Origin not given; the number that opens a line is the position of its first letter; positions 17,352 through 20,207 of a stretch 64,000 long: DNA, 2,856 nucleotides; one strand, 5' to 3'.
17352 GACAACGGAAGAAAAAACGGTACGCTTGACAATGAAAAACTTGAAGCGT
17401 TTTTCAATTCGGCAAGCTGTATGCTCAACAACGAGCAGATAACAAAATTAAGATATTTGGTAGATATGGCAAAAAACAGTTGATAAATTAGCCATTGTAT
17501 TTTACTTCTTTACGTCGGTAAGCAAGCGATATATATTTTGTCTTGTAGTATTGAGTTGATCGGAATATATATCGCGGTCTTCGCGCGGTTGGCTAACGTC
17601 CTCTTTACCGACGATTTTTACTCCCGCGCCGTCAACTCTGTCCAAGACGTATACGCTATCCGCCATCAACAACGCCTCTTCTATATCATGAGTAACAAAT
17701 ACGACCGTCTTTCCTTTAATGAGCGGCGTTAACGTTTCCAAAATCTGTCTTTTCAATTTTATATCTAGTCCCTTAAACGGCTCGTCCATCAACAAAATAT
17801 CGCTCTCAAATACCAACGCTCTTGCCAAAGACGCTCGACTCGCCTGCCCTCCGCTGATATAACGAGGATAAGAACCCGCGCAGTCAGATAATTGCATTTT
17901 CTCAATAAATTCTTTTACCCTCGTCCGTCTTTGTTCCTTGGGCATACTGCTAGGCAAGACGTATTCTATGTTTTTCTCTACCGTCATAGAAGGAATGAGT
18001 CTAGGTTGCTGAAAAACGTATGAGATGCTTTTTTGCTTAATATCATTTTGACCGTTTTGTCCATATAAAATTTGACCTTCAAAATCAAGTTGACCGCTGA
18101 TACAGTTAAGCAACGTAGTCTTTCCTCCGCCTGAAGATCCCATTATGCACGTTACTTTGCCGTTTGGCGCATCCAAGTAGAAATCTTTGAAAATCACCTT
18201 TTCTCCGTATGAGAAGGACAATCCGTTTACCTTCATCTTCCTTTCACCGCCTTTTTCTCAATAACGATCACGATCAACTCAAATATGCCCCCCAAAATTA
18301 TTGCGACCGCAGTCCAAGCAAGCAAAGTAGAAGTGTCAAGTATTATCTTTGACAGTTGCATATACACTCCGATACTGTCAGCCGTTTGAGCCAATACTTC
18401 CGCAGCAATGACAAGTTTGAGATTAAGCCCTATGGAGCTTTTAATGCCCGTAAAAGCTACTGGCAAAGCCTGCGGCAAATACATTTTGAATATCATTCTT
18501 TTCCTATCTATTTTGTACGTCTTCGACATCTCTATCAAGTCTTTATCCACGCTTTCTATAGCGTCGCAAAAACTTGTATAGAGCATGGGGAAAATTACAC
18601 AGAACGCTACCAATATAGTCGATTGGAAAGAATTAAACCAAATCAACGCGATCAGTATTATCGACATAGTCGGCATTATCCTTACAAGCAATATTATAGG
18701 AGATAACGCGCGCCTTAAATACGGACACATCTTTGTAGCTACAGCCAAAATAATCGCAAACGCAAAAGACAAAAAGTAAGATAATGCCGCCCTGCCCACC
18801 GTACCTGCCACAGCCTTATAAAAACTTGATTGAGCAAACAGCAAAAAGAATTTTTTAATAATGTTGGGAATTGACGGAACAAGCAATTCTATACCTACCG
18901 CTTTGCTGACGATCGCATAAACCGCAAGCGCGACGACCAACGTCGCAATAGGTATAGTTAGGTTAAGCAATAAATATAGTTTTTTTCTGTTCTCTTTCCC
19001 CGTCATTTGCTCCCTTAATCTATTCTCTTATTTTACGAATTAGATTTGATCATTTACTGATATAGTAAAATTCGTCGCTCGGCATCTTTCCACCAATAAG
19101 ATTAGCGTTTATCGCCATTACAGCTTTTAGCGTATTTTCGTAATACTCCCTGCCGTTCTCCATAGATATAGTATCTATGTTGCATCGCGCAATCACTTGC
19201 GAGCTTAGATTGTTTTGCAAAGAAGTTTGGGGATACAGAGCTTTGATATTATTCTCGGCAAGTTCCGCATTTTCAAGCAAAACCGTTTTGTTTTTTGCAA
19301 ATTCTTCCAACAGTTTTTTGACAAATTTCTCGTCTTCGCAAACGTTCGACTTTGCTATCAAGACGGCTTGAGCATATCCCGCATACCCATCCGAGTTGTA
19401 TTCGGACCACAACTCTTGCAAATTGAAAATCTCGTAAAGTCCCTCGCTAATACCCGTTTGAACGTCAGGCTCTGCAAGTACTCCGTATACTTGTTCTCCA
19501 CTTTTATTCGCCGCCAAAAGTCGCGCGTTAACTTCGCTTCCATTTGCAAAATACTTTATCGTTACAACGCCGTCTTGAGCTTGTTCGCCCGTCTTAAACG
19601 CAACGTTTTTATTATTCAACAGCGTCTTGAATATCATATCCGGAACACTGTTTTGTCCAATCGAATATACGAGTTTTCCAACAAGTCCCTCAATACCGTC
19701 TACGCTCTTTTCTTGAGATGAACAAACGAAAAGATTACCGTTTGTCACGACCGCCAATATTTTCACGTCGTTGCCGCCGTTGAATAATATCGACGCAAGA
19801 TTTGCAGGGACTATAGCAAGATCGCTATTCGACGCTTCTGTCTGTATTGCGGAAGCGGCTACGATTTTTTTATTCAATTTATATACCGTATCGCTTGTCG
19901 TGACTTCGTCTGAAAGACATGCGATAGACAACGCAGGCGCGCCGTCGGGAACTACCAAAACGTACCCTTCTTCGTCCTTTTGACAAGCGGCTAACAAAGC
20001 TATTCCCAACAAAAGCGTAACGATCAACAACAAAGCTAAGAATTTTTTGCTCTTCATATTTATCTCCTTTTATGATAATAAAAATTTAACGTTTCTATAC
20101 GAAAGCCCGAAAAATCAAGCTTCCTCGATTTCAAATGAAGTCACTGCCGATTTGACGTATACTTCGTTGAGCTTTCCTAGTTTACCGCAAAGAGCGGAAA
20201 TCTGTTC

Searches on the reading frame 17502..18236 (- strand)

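Call 6: search_protein_families(library=pfam, proteins=[window:17502-18236:-])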
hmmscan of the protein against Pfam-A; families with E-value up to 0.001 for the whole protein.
window:17502-18236:- (244 aa): 4 families
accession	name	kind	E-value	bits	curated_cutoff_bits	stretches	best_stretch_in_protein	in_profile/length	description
PF00005.33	ABC_tran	-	4.9e-28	98.9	25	1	17-154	2-136/137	ABC transporter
PF13304.12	AAA_21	-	2.8e-08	34.6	27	1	144-185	259-300/304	AAA domain, putative AbiEii toxin, Type IV TA system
PF13476.12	AAA_23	-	4e-05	24.8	27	1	15-64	15-50/201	AAA domain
PF03193.22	RsgA_GTPase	-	0.00035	20.9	30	0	25-53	105-133/174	RsgA GTPase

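Call 7: search_protein_families(library=ncbifam, proteins=[window:17502-18236:-])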
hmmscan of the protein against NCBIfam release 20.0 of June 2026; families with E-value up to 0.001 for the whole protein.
window:17502-18236:- (244 aa): 185 families (the best 25 are shown)
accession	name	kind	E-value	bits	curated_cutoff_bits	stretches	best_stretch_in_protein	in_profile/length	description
TIGR03265.1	PhnT2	equivalog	5.7e-42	144.2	457.7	1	3-200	7-210/353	putative 2-aminoethylphosphonate ABC transporter ATP-binding protein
TIGR00968.1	3a0106s01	subfamily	1.3e-41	142.7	342.75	1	2-200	2-206/237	sulfate ABC transporter ATP-binding protein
TIGR01187.1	potA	subfamily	2.7e-40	138.4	355.6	1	31-200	1-176/325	polyamine ABC transporter ATP-binding protein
NF006987.0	PRK09452.1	equivalog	6.1e-40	137.1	482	1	2-199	19-222/378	spermidine/putrescine ABC transporter ATP-binding protein PotA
TIGR01186.1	proV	subfamily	2e-39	135.7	326.6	1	11-208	4-211/363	betaine/proline/choline family ABC transporter ATP-binding protein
TIGR03608.1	L_ocin_972_ABC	subfamily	1.7e-37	128.9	254.85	1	5-186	3-195/206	putative bacteriocin export ABC transporter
NF043075.1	MMSYN1_0197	equivalog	2.1e-37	128.8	550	1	3-200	5-208/341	spermidine/putrescine ABC transporter ATP-binding protein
NF040729.1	ABC_ATP_SaoA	equivalog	3.8e-37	128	360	1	12-236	17-240/248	ABC transporter ATP-binding protein SaoA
TIGR03258.1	PhnT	equivalog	4.4e-36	124.7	499.15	1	2-198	10-213/359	2-aminoethylphosphonate ABC transport system ATP-binding subunit PhnT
NF008105.0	PRK10851.1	equivalog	1.2e-35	122.8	502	1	3-200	5-212/362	sulfate/thiosulfate ABC transporter ATP-binding protein CysA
NF008513.0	PRK11432.1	equivalog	3.1e-35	121.7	496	1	6-200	12-212/351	ferric ABC transporter ATP-binding protein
TIGR02142.1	modC_ABC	equivalog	7.1e-35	120.9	285.05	1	21-201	18-210/353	molybdenum ABC transporter ATP-binding protein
NF040933.2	ABC_arch_GlcV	equivalog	7.4e-35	120.5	450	1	16-200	22-217/357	glucose ABC transporter ATP-binding protein GlcV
NF040840.2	tungstate_WtpC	equivalog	8e-35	120.7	440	1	2-214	3-218/347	tungstate ABC transporter ATP-binding protein WtpC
TIGR02857.1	CydD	equivalog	1.2e-34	120.2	435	1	2-192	323-524/529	thiol reductant ABC exporter subunit CydD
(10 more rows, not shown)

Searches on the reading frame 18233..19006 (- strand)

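Call 6: search_protein_families(library=pfam, proteins=[window:18233-19006:-])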
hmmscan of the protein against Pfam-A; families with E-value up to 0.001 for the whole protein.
window:18233-19006:- (257 aa): 1 family
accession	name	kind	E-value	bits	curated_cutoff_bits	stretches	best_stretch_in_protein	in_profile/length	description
PF00528.27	BPD_transp_1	-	1.4e-18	67.7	26.4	1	82-247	3-176/184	Binding-protein-dependent transport system inner membrane component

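Call 7: search_protein_families(library=ncbifam, proteins=[window:18233-19006:-])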
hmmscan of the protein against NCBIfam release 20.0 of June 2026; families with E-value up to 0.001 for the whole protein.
window:18233-19006:- (257 aa): 7 families
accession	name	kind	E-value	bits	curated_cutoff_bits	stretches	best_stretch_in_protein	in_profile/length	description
NF040733.1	ABC_perm_U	equivalog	5.8e-19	68.5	295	1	19-255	11-247/251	ABC transporter permease subunit SaoP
NF007545.0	PRK10160.1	equivalog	6.3e-17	61.9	342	1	6-251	14-265/275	taurine ABC transporter permease TauC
NF008470.0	PRK11365.1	equivalog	1.2e-16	61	347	1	19-244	14-240/263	aliphatic sulfonate ABC transporter permease SsuC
TIGR01183.1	ntrB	equivalog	6.9e-16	58.5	209.05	1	66-216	19-169/202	nitrate ABC transporter permease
TIGR03416.1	ABC_choXWV_perm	equivalog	3e-10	40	363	1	20-216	49-237/267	choline ABC transporter permease subunit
NF008196.0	PRK10952.1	equivalog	3.5e-05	22.8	439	1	12-209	101-290/356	glycine betaine/L-proline ABC transporter permease ProW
TIGR02141.1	modB_ABC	equivalog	3.9e-05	23.4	182.6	1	115-220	70-179/208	molybdate ABC transporter permease subunit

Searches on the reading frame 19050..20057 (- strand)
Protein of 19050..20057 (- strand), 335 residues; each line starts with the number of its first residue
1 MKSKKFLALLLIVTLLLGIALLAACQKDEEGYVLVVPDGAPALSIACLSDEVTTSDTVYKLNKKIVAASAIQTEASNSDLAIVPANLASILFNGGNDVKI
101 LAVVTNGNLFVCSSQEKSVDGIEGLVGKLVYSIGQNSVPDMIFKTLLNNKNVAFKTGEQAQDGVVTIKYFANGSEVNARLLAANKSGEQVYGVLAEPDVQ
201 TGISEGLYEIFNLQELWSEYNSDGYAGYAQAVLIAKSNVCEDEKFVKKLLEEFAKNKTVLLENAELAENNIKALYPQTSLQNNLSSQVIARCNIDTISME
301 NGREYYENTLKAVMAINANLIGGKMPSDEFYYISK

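Call 6: search_protein_families(library=pfam, proteins=[window:19050-20057:-])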
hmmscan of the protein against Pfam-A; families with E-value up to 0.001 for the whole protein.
window:19050-20057:- (335 aa): 0 families

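Call 7: search_protein_families(library=ncbifam, proteins=[window:19050-20057:-])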
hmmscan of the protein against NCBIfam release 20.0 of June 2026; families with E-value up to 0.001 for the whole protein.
window:19050-20057:- (335 aa): 0 families

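Call 29: search_solved_structures(query=window:19050-20057:-, max_evalue=1)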
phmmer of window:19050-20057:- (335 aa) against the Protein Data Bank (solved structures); distinct sequences matched with E-value up to 1: 2.
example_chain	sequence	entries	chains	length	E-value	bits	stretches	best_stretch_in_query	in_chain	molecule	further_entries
2r60_A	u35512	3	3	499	0.68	12.4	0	190-224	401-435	Glycosyl transferase, group 1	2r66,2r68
6h1q_A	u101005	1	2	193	0.76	12.3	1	141-230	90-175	Fimbrial adhesin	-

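Call 39: search_protein_families(library=pfam, proteins=[window:19050-20057:-], max_evalue=10)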
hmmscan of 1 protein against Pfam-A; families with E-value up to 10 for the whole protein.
window:19050-20057:- (335 aa): 0 families
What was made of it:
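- Tried and rejected: There is no Pfam hit and no PDB sequence hit for the single sequence (calls 29, 39).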

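Call 40: find_homologous_proteins(query=window:19050-20057:-)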
Query window:19050-20057:- (335 aa): 104 proteins with E <= 0.001 among 6686 candidates.
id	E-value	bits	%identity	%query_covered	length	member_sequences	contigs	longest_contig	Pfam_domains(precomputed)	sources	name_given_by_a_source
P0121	2.9e-209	711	100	100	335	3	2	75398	-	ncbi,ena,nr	ncbi:MAG: hypothetical protein K2J89_02685 [Clostridia bacterium]|nr:hypothetical protein [Clostridi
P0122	7.9e-184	628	87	100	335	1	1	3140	-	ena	-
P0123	7.3e-156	536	74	100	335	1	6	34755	-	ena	-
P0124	8.3e-149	513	70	100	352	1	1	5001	-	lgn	-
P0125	5.4e-145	500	68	99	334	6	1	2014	-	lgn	-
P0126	6.7e-144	497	70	99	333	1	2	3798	-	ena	-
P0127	6.2e-134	464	64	99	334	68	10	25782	-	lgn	-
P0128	4.1e-132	458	60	99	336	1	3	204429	-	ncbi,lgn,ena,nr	ncbi:MAG: hypothetical protein K2G37_01770 [Clostridia bacterium]|nr:hypothetical protein [Clostridi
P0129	8.3e-125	434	60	99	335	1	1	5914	-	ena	-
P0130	6.9e-121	421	59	100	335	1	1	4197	-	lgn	-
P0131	1.6e-119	417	58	99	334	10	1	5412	-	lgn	-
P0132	1.8e-105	371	53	97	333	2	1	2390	-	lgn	-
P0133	8.9e-105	368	53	99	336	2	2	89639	PF09084.17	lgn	-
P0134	3.7e-104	366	52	98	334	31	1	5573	PF09084.17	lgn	-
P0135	6.2e-102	359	52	98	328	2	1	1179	-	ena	-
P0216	2.8e-49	186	34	99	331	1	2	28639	-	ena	-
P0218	2.7e-35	140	32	97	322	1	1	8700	-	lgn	-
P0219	6.9e-31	126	28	98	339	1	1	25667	-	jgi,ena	-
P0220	3.5e-18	84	27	97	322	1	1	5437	-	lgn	-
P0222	1.2e-11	63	28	77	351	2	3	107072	PF13379.12,PF09084.17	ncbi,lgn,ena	-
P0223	4.4e-10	57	27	98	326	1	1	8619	PF02621.20,PF09084.17,PF12974.13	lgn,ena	-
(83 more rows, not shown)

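Call 43: search_solved_structures(query=A3, max_evalue=1)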
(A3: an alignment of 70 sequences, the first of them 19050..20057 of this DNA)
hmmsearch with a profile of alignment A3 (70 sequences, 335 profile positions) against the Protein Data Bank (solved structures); distinct sequences matched with E-value up to 1: 10.
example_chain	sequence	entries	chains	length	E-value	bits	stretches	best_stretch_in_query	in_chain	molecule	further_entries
3hn0_A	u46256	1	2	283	7.3e-25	90.8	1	33-331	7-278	Nitrate transport protein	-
4nmy_A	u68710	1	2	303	0.0032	19.7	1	226-286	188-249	ABC-type transport system, extracellular solute-binding protein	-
3uif_A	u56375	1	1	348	0.036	16.2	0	94-156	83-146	Sulfonate ABC transporter, periplasmic sulfonate-binding protein SsuA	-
4r9f_A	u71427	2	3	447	0.066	15.3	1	9-74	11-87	MBP1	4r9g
4zv1_A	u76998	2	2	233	0.19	13.8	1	108-187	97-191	AncQR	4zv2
4esx_A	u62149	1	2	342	0.31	13.1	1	235-295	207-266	Pyrimidine biosynthesis enzyme THI13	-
4esw_A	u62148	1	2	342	0.31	13.1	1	235-295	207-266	Pyrimidine biosynthesis enzyme THI13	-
4h6d_F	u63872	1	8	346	0.34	13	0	234-295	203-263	Pyrimidine precursor biosynthesis enzyme THI5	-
5l8r_F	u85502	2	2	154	0.81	11.7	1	23-56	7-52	Photosystem I reaction center subunit III | PSI-F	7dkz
6yac_F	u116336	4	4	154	0.81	11.7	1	23-56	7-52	PsaF | Photosystem I reaction center subunit III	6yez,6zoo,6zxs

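Call 47: predict_structure(alignment_id=A3)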
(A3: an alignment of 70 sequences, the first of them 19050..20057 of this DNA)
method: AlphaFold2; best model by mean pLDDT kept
length: 335 residues; sequences in the alignment: 70
mean_pLDDT: 93.9   pTM: 0.88
mean pLDDT of the five models: 93.9, 93.0, 92.0, 91.0, 90.3
residues with pLDDT >= 90: 292; 70-90: 31; 50-70: 11; < 50: 1
segments of 3 or more residues with pLDDT < 50: none
pLDDT, mean of each block of 10 residues (from residue 1): 76 77 63 97 97 95 97 97 99 98 97 89 95 96 97 98 98 96 96 96 96 93 94 98 97 95 95 95 90 97 98 98 98 91
secondary structure, 60 per line:
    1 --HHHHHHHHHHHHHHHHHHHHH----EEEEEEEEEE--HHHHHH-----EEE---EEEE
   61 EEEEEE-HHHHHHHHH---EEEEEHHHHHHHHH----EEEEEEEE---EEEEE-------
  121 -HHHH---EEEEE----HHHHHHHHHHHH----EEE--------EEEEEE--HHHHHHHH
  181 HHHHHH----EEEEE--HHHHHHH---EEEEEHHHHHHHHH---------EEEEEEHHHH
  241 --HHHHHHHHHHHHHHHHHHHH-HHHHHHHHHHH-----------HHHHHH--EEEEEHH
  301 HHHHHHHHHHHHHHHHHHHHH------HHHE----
elements in order: H3-23 E28-37 H40-45 E51-53 E57-66 H68-76 E80-84 H85-93 E98-105 E109-113 H122-125 E129-133 H138-149 E154-156 E165-170 H173-186 E191-195 H198-204 E208-212 H213-221 E231-236 H237-240 H243-262 H264-274 H286-291 E294-298 H299-321

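Call 50: fold_search(model_id=the predicted structure, library=pdb)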
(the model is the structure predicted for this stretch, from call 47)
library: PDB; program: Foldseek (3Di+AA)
matches with E <= 10: 1068; with E <= 0.001: 503
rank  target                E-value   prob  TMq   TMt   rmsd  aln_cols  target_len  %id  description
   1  3hn0_A                2.3e-19  1.00  0.70  0.83   3.4       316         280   16  CRYSTAL STRUCTURE OF AN ABC TRANSPORTER (BDI_1369) FROM PARABACTEROIDES DISTASONIS AT 1.75 A RESOLUTION (released 2009-07-07)
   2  3hn0_B                3.1e-19  1.00  0.69  0.82   3.7       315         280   17  CRYSTAL STRUCTURE OF AN ABC TRANSPORTER (BDI_1369) FROM PARABACTEROIDES DISTASONIS AT 1.75 A RESOLUTION (released 2009-07-07)
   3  9b1u                  7.4e-13  1.00  0.58  0.64   5.9       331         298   13  Crystal structure of PqqT with PQQ bound (released 2024-08-21)
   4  9b1v                  8.9e-13  1.00  0.61  0.68   5.2       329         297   13  Crystal structure of PqqT with PQQ and Gd3+ bound (released 2024-08-21)
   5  2x26_A                8.1e-12  1.00  0.63  0.67   4.7       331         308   13  Crystal structure of the periplasmic aliphatic sulphonate binding protein SsuA from Escherichia coli (released 2010-04-14)
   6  9ooz                  9.7e-12  1.00  0.63  0.69   5.0       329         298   14  Crystal structure of PqqT Y161W Variant with PQQ bound (released 2025-10-15)
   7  3ksx                  1.9e-11  1.00  0.54  0.61   5.7       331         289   11  The alkanesulfonate-binding protein SsuA from Xanthomonas axonopodis pv. citri bound to MOPS (released 2010-10-13)
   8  6ssy_A                1.9e-11  1.00  0.55  0.60   6.2       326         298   13  Taurine ABC transporter substrate binding protein TauA from E. coli in complex with 2-Aminoethylphosphonic acid (released 2019-12-18)
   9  3un6                  2.0e-11  1.00  0.58  0.65   5.6       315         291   12  2.0 Angstrom Crystal Structure of Ligand Binding Component of ABC-type Import System from Staphylococcus aureus with Zin (released 2011-12-07)
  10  2x26_B                2.4e-11  1.00  0.59  0.67   4.9       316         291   12  Crystal structure of the periplasmic aliphatic sulphonate binding protein SsuA from Escherichia coli (released 2010-04-14)
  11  2czl                  2.6e-11  1.00  0.51  0.60   5.9       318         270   15  Crystal structure of MqnD (TTHA1568), a menaquinone biosynthetic enzyme from Thermus thermophilus HB8 (Cys11 modified wi (released 2006-01-13)
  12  6ssy_B                3.5e-11  1.00  0.54  0.59   6.2       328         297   11  Taurine ABC transporter substrate binding protein TauA from E. coli in complex with 2-Aminoethylphosphonic acid (released 2019-12-18)
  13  1zbm                  3.7e-11  1.00  0.51  0.61   5.8       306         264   15  X-Ray Crystal Structure of Protein AF1704 from Archaeoglobus fulgidus. Northeast Structural Genomics Consortium Target G (released 2005-04-19)
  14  4nmy_A                4.2e-11  1.00  0.50  0.54   6.2       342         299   12  Crystal Structure of the Thiamin-bound form of Substrate-binding Protein of ABC Transporter from Clostridium difficile (released 2013-12-04)
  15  4esx_B                9.4e-11  1.00  0.50  0.53   6.3       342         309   12  Crystal structure of C. albicans Thi5 complexed with PLP (released 2012-09-19)
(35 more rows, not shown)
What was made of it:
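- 17502..20057 (-): Regulated ABC importer:
- NMT1/SsuA-type substrate-binding lipoprotein (20057-19050);
- permease (19006-18233);
- ATPase (18236-17502). The binding-protein model (pLDDT 93.9) is closest to 3hn0, then to PqqT, SsuA, TauA, ThiY and a thiamin-binding protein (calls 47, 50).
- Tried and rejected: The next matches are chemically diverse: PQQ, sulfonates, taurine, FAMP, thiamin (calls 43, 50).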

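Call 80: find_encoding_contigs(protein=P0222, flank=3500, max_places=3)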
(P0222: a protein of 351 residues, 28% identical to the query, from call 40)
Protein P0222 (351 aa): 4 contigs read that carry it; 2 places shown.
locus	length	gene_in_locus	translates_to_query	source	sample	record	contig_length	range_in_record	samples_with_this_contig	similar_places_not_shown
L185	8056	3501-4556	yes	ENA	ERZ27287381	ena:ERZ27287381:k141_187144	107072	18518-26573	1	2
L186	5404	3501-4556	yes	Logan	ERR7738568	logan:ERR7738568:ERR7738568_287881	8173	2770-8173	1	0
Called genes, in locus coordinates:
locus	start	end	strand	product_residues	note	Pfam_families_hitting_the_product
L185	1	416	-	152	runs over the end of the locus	PF03852:Vsr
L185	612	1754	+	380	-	PF02388:FemAB, PF13480:Acetyltransf_6, PF02388:FemAB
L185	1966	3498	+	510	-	PF13484:Fer4_16 (faint), PF00037:Fer4 (weak), PF12837:Fer4_6 (weak), PF12838:Fer4_7 (weak), PF13187:Fer4_9 (weak), PF25160:LdpA_Fe-S-bd (weak), PF00037:Fer4, PF02906:Fe_hyd_lg_C, +3 more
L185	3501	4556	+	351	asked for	PF13379:NMT1_2, PF09084:NMT1 (weak)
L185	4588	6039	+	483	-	PF02463:SMC_N (faint), PF00005:ABC_tran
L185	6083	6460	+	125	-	PF14842:FliG_N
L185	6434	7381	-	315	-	PF06103:DUF948 (weak), PF02646:RmuC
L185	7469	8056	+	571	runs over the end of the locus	PF05524:PEP-utilisers_N, PF00391:PEP-utilizers, PF02896:PEP-utilizers_C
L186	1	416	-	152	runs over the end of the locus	PF03852:Vsr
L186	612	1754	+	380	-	PF02388:FemAB, PF13480:Acetyltransf_6, PF02388:FemAB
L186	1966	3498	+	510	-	PF13484:Fer4_16 (faint), PF00037:Fer4 (weak), PF12837:Fer4_6 (weak), PF12838:Fer4_7 (weak), PF13187:Fer4_9 (weak), PF25160:LdpA_Fe-S-bd (weak), PF00037:Fer4, PF02906:Fe_hyd_lg_C, +3 more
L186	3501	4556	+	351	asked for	PF13379:NMT1_2, PF09084:NMT1 (weak)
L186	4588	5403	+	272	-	?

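Call 81: find_encoding_contigs(protein=P0219, flank=3500, max_places=2)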
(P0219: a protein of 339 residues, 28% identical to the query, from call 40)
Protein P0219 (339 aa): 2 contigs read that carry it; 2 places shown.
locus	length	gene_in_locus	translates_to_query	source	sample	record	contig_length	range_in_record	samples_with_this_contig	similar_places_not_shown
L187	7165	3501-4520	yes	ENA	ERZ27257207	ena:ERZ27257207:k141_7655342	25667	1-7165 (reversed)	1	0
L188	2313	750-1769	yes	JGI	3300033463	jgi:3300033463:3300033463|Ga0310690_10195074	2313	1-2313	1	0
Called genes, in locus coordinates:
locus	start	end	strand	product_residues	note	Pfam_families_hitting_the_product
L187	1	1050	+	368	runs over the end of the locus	PF09515:Thia_YuaJ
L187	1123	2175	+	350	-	PF00005:ABC_tran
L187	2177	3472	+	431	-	PF03572:Peptidase_S41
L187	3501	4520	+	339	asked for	-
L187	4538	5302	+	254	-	PF00528:BPD_transp_1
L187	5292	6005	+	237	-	PF00005:ABC_tran, PF13555:AAA_29 (weak), PF13401:AAA_22 (weak), PF13304:AAA_21 (faint)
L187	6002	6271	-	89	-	-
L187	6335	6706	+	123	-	-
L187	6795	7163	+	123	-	?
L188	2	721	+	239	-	?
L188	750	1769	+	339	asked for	-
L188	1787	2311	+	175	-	?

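Call 82: find_encoding_contigs(protein=P0220, flank=3500, max_places=2)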
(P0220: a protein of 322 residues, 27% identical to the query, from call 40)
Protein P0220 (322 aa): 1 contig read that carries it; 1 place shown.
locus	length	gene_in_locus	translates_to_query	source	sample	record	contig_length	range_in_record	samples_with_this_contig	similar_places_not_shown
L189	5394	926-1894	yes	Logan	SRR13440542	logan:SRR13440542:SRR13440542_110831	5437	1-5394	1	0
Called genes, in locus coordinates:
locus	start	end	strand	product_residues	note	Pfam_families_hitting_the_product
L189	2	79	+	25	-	?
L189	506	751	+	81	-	PF21699:TM1266-like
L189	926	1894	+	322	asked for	-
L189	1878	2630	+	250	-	-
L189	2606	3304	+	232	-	PF13476:AAA_23 (weak), PF00005:ABC_tran, PF13304:AAA_21 (weak)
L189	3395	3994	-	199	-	-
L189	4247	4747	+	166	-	PF01257:2Fe-2S_thioredx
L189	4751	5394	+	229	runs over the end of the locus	?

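Call 94: find_encoding_contigs(protein=P0218, flank=2500, max_places=2)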
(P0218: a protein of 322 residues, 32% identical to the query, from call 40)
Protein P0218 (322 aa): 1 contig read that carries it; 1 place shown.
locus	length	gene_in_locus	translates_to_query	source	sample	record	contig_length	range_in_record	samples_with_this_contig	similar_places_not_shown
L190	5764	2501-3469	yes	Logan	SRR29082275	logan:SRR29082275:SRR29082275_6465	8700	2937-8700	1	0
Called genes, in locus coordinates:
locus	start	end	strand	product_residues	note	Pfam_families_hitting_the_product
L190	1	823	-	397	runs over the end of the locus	PF00202:Aminotran_3, PF00155:Aminotran_1_2 (weak)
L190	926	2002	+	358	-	PF00005:ABC_tran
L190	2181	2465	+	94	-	PF21699:TM1266-like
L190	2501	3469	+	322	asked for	-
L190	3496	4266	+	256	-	PF00528:BPD_transp_1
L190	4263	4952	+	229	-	PF00005:ABC_tran, PF13304:AAA_21 (faint)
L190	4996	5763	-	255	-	?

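Call 95: find_encoding_contigs(protein=P0216, flank=2500, max_places=2)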
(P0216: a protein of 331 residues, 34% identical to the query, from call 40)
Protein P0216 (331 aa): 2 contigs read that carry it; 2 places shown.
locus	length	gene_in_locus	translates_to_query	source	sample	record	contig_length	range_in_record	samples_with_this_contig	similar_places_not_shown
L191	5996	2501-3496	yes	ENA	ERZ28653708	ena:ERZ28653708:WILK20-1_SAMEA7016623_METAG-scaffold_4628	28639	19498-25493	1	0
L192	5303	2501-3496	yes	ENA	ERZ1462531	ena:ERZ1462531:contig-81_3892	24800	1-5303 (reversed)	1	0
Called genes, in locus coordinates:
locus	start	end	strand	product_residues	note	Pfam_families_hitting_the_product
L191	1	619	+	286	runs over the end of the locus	PF00005:ABC_tran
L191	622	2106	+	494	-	PF03572:Peptidase_S41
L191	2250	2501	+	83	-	PF21699:TM1266-like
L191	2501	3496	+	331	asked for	-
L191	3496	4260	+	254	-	PF00528:BPD_transp_1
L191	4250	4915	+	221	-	PF13476:AAA_23 (weak), PF00931:NB-ARC (weak), PF00005:ABC_tran, PF09818:ABC_ATPase (faint), PF13304:AAA_21 (faint)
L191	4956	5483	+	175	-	-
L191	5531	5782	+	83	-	-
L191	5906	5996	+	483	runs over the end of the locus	PF01266:DAO (faint), PF07992:Pyr_redox_2 (weak), PF13450:NAD_binding_8, PF13738:Pyr_redox_3 (weak), PF01593:Amino_oxidase (weak)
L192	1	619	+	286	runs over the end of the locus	PF00005:ABC_tran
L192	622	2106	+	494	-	PF03572:Peptidase_S41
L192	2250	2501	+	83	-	PF21699:TM1266-like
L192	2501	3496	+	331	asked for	-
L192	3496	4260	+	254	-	PF00528:BPD_transp_1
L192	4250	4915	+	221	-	PF13476:AAA_23 (weak), PF00931:NB-ARC (weak), PF00005:ABC_tran, PF09818:ABC_ATPase (faint), PF13304:AAA_21 (faint)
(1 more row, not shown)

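Call 96: find_encoding_contigs(protein=P0223, flank=2500, max_places=2)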
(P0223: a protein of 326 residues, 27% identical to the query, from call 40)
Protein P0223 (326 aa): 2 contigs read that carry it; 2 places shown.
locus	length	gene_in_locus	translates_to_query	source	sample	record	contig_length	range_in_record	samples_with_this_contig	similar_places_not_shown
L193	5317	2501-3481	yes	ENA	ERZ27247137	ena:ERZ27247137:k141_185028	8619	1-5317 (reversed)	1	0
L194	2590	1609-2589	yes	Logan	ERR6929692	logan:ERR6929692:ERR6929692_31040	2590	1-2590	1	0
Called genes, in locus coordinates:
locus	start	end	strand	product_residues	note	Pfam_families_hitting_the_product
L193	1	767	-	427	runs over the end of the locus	PF22643:NagA_N (weak), PF01979:Amidohydro_1, PF07969:Amidohydro_3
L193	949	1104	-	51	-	-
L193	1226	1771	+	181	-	-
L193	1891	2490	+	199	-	PF00027:cNMP_binding, PF01978:TrmB (faint), PF13545:HTH_Crp_2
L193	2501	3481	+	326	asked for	PF02621:VitK2_biosynth (weak), PF12974:Phosphonate-bd, PF09084:NMT1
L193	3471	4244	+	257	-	PF00528:BPD_transp_1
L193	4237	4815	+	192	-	PF00005:ABC_tran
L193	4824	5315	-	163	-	?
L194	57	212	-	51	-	-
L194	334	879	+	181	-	-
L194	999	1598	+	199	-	PF00027:cNMP_binding, PF01978:TrmB (faint), PF13545:HTH_Crp_2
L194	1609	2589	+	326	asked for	PF02621:VitK2_biosynth (weak), PF12974:Phosphonate-bd, PF09084:NMT1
